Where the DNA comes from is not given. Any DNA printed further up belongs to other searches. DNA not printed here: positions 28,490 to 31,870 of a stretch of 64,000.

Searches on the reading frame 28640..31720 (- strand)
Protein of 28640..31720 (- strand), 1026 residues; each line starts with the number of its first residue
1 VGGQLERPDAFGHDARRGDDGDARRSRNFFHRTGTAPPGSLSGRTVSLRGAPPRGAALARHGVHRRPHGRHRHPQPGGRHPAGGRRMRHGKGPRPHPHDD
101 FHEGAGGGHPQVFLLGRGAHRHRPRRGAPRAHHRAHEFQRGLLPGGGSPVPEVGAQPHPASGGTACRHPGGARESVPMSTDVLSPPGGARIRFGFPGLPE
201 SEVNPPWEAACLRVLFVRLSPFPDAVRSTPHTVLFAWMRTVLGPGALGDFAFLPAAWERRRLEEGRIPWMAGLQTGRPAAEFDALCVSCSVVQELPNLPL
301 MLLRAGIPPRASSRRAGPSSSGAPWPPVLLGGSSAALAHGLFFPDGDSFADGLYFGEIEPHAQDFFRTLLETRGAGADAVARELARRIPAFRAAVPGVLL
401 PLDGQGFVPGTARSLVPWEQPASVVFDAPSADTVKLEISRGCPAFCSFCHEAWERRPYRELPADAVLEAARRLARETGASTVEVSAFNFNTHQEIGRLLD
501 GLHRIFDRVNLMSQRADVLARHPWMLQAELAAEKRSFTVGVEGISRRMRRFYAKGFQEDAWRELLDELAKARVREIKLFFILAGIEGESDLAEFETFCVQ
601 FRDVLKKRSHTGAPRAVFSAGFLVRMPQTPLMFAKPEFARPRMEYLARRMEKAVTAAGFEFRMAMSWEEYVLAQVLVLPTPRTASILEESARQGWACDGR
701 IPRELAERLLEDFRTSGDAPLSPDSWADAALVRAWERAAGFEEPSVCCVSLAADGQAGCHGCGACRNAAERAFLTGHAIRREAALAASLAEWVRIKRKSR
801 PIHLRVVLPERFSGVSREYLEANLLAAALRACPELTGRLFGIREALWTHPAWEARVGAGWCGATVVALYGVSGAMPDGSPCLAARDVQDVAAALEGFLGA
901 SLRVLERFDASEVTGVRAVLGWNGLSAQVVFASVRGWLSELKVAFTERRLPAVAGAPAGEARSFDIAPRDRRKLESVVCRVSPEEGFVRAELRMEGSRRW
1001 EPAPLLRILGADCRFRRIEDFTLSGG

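Call 65: search_protein_families(library=ncbifam, proteins=[window:28640-31720:-], max_evalue=0.001)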
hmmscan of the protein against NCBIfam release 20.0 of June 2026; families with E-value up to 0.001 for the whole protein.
window:28640-31720:- (1026 aa): 4 families
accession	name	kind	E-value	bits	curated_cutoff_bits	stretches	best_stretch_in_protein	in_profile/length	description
TIGR03960.1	rSAM_fuse_unch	hypoth_equivalog_domain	9.3e-16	57.4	462.3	1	431-698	251-522/605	TIGR03960 family B12-binding radical SAM protein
TIGR04367.1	HpnR_B12_rSAM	equivalog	7e-06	24.8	650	1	434-559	187-311/490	hopanoid C-3 methylase HpnR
TIGR04295.1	B12_rSAM_oligo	hypoth_equivalog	1.9e-05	23.5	400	1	426-489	192-255/422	TIGR04295 family B12-binding domain-containing radical SAM protein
TIGR04013.1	B12_SAM_MJ_1487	hypoth_equivalog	0.00078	18.4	251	0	433-504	151-225/382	TIGR04013 family B12-binding domain/radical SAM domain-containing protein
